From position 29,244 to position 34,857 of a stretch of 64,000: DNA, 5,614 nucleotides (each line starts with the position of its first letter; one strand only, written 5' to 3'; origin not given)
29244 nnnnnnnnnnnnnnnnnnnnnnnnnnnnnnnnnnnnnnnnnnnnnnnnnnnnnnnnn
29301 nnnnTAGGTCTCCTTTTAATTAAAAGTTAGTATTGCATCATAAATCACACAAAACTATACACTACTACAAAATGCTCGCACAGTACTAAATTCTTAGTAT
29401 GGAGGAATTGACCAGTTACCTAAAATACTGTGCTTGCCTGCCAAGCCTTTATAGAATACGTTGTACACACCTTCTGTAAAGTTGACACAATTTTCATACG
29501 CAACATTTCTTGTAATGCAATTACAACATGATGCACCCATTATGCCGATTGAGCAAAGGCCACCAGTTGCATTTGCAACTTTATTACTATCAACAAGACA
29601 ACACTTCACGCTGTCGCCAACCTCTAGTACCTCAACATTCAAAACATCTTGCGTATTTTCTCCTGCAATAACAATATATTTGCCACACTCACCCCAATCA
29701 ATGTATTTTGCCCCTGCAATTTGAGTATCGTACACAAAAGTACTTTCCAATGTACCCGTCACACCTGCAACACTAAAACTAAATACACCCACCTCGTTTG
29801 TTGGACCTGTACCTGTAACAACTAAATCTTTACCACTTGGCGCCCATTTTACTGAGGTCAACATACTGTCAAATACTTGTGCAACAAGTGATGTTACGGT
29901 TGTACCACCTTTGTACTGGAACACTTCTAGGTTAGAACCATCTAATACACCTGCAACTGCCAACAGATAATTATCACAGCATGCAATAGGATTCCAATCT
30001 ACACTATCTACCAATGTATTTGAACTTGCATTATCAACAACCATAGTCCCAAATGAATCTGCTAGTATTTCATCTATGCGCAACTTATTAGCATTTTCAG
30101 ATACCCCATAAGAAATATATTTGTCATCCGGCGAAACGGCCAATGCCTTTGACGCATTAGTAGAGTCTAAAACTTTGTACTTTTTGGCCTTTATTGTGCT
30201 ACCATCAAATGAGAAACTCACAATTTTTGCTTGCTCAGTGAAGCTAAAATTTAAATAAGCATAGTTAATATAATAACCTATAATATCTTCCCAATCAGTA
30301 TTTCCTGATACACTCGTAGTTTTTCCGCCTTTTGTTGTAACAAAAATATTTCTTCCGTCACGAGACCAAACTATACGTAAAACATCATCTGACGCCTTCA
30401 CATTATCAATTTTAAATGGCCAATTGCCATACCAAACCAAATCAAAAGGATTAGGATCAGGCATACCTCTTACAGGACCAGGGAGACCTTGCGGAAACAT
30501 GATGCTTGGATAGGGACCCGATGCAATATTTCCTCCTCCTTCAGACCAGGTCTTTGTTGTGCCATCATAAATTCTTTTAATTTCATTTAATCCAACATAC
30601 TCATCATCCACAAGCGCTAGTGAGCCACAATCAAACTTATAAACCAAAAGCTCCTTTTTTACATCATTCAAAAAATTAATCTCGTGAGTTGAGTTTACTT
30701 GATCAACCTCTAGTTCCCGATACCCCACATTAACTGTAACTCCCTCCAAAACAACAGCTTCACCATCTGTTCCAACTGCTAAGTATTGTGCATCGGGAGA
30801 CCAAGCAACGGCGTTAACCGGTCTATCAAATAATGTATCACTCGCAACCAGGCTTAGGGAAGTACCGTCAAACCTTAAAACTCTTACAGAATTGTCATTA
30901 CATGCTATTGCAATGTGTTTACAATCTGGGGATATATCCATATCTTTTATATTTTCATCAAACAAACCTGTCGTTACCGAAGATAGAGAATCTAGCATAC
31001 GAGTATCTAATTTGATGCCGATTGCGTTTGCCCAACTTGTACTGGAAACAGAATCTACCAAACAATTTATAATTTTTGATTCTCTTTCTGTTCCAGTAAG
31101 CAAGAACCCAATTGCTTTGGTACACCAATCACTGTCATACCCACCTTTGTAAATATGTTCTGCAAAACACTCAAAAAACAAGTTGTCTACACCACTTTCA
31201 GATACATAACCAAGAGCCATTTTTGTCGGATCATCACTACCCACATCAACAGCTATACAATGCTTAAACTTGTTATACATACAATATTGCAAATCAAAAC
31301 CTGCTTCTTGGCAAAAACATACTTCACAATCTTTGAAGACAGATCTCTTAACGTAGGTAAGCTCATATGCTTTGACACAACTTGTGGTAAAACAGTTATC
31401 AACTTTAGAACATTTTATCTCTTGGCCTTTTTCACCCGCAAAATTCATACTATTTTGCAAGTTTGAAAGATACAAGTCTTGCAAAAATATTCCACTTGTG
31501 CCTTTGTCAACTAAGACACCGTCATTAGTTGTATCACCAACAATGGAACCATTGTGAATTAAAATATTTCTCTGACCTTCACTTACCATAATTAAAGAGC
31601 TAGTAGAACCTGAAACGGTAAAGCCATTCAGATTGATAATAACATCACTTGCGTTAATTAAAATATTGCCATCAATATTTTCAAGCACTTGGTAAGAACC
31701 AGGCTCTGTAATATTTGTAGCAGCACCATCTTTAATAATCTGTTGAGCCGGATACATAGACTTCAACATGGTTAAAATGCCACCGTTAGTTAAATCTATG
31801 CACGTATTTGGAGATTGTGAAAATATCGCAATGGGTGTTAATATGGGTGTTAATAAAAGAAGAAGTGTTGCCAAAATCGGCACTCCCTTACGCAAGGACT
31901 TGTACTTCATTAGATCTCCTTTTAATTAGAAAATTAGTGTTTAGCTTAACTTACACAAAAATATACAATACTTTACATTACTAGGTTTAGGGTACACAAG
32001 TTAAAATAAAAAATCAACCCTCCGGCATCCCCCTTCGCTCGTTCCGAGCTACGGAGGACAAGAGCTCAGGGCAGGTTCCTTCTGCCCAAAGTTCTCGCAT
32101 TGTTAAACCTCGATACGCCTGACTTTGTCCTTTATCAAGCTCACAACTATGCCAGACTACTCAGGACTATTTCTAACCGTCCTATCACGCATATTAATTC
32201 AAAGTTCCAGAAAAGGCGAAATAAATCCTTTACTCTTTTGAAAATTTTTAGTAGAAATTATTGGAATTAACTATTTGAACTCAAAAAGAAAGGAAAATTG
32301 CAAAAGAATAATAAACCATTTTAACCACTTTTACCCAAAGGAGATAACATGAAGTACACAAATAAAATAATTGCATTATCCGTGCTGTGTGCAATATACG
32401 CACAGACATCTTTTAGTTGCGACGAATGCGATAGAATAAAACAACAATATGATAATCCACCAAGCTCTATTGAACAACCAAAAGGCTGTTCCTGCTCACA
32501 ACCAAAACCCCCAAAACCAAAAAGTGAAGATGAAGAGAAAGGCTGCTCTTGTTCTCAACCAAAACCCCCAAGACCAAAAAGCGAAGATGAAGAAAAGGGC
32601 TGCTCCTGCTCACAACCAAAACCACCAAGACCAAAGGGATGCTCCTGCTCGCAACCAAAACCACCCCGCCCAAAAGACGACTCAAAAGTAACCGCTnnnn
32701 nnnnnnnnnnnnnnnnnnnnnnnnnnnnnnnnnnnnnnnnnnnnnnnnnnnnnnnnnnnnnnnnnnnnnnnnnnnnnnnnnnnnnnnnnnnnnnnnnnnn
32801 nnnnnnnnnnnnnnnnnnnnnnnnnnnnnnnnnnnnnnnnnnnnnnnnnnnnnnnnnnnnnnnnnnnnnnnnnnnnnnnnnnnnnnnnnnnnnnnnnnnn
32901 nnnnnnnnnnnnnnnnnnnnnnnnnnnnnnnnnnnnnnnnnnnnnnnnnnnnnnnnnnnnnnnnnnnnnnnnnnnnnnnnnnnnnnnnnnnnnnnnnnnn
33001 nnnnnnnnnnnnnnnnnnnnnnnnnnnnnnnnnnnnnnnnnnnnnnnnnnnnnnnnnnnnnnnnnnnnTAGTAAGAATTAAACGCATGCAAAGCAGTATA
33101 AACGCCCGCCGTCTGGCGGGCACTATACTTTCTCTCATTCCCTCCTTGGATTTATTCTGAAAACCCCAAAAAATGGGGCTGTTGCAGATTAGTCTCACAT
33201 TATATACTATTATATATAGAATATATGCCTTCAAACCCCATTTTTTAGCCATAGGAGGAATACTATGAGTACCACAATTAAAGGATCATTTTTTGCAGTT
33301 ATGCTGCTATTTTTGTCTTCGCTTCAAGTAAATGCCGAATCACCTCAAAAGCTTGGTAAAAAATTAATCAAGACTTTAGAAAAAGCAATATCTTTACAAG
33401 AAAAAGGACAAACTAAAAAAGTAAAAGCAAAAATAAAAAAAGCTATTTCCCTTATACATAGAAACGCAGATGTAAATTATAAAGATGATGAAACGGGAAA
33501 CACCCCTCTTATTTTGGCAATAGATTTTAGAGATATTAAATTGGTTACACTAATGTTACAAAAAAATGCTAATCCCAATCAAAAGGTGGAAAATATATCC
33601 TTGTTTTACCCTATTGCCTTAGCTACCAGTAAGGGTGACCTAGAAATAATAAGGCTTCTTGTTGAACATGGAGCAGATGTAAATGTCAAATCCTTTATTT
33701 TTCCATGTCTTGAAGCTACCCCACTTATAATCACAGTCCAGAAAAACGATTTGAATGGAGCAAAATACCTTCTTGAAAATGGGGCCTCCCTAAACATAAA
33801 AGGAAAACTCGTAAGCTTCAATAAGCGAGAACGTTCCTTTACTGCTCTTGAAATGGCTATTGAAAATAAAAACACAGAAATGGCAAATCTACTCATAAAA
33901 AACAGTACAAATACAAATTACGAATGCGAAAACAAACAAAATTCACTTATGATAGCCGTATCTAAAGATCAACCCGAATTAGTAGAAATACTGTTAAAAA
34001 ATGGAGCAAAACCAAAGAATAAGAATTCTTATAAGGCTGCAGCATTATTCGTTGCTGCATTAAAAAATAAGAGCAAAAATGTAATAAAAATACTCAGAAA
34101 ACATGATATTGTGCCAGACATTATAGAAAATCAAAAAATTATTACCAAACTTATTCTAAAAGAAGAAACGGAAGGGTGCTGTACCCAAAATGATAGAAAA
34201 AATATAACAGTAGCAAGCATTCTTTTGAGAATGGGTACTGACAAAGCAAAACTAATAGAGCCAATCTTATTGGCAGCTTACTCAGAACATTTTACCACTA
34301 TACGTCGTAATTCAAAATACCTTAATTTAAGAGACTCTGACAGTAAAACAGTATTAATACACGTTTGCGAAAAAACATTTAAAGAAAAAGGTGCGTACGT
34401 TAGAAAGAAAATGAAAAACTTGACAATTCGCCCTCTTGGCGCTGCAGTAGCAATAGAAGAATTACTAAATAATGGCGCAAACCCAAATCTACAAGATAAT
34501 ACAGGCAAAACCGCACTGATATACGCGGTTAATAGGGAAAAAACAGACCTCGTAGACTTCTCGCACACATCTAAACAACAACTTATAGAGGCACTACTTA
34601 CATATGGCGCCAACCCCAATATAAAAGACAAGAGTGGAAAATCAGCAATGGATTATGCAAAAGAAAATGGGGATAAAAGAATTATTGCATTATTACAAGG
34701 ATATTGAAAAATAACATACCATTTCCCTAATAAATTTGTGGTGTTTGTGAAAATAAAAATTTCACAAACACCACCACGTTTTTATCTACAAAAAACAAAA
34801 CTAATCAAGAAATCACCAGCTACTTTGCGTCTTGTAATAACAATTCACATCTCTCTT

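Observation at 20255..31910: Tandem array of five secreted Cys-rich beta-helix proteins with a beta-propeller inserted in the helix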

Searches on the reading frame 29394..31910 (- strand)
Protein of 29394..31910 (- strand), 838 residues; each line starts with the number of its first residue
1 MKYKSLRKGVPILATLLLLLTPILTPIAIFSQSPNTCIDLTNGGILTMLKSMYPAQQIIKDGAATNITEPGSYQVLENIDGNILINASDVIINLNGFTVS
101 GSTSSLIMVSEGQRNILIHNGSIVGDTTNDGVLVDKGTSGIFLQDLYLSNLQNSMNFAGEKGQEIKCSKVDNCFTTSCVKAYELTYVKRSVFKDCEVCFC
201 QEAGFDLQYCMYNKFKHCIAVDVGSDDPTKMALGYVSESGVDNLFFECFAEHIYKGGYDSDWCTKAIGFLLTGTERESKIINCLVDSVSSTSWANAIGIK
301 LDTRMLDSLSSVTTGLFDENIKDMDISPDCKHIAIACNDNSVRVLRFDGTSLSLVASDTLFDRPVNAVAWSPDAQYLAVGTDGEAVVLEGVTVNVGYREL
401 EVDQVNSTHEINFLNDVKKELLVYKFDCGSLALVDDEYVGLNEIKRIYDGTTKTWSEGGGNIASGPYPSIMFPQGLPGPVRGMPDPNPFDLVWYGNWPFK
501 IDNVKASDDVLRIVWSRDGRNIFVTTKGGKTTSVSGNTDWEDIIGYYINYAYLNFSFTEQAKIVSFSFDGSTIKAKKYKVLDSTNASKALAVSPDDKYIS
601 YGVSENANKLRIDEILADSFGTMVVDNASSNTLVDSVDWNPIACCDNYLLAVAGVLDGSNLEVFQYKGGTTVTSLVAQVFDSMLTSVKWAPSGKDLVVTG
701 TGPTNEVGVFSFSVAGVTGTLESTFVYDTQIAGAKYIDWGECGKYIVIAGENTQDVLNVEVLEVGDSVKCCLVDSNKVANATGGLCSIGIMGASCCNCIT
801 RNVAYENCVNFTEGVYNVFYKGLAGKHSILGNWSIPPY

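Call 3: search_protein_families(library=pfam, proteins=[window:29394-31910:-], max_evalue=1)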
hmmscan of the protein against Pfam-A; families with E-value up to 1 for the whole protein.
window:29394-31910:- (838 aa): 20 families
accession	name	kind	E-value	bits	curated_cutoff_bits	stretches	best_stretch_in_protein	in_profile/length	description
PF25174.1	Beta-prop_THOC3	-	1.4e-10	41.1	305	2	320-387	173-238/272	THOC3 beta-propeller domain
PF24807.1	WD40_CDC20-Fz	-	1.6e-10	41.3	200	2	299-381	116-197/292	CDC20/Fizzy WD40 domain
PF23414.1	Beta-prop_EML_2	-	5.9e-10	39.4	90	1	318-388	39-107/266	Echinoderm microtubule-associated protein second beta-propeller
PF00400.38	WD40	-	6.4e-09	36.4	27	2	364-383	13-33/39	WD domain, G-beta repeat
PF12894.13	ANAPC4_WD40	-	3.6e-08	34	22.9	1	327-387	4-63/91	Anaphase-promoting complex subunit 4 WD40 domain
PF24817.1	WD40_WDHD1_1st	-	4.9e-07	29.6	109.9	1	319-385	179-245/291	WDHD1 first WD40 domain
PF23775.1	Beta-prop_RIG_2nd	-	5.4e-07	29.7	80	1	329-383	3-58/278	RIG second beta-propeller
PF24797.1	Beta-prop_WDR35_TULP_N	-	2.9e-05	23.8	80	1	320-390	117-185/332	WDR35/TULP4 N-terminal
PF24814.1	WD40_Prp19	-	4.6e-05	23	320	1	319-383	178-241/281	Prp19 WD40 domain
PF25460.1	Beta-prop_Aladin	-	0.0002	21.1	171.1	1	320-382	19-80/340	Aladin seven-bladed propeller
PF24805.1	EIF3I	-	0.00043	19.9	200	1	301-386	173-253/324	EIF3I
PF23389.1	Beta-prop_WDR19_1st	-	0.001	18.6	27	1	317-382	258-323/325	WDR19 first beta-propeller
PF25173.1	Beta-prop_WDR3_1st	-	0.0021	18.2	154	1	318-404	29-113/184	WDR3 first beta-propeller domain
PF21029.3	RMC1_N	-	0.0029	18.1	27.3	0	319-357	40-78/119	Regulator of MON1-CCZ1 complex, N-terminal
PF25172.1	Beta-prop_WDR3_2nd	-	0.0034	17.1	140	1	310-389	125-202/293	WDR3 second beta-propeller domain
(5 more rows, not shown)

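Call 12: search_protein_families(library=ncbifam, proteins=[window:29394-31910:-], max_evalue=1)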
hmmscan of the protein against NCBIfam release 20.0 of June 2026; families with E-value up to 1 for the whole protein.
window:29394-31910:- (838 aa): 0 families

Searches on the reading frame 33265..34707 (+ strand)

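Call 14: search_protein_families(library=pfam, proteins=[window:33265-34707:+], max_evalue=0.001)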
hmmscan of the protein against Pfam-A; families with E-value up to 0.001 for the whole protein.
window:33265-34707:+ (480 aa): 6 families
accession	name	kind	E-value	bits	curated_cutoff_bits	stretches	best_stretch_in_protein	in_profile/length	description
PF12796.13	Ank_2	-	8.7e-38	129.2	27.3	4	195-282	1-84/90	Ankyrin repeats (3 copies)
PF00023.36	Ank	-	1.4e-36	122.8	21.1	1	116-142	5-31/33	Ankyrin repeat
PF13857.12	Ank_5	-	5.4e-32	109.9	27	1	215-256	7-48/56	Ankyrin repeats (many copies)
PF13637.12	Ank_4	-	1.4e-27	95.5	22.7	0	397-431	13-47/50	Ankyrin repeats (many copies)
PF13606.12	Ank_3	-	5.4e-22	75.6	22.3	0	115-141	4-30/30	Ankyrin repeat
PF23745.1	ANK_LRRK2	-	4.4e-09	36.7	27.5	1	193-279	33-115/130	LRRK2 ANK repeat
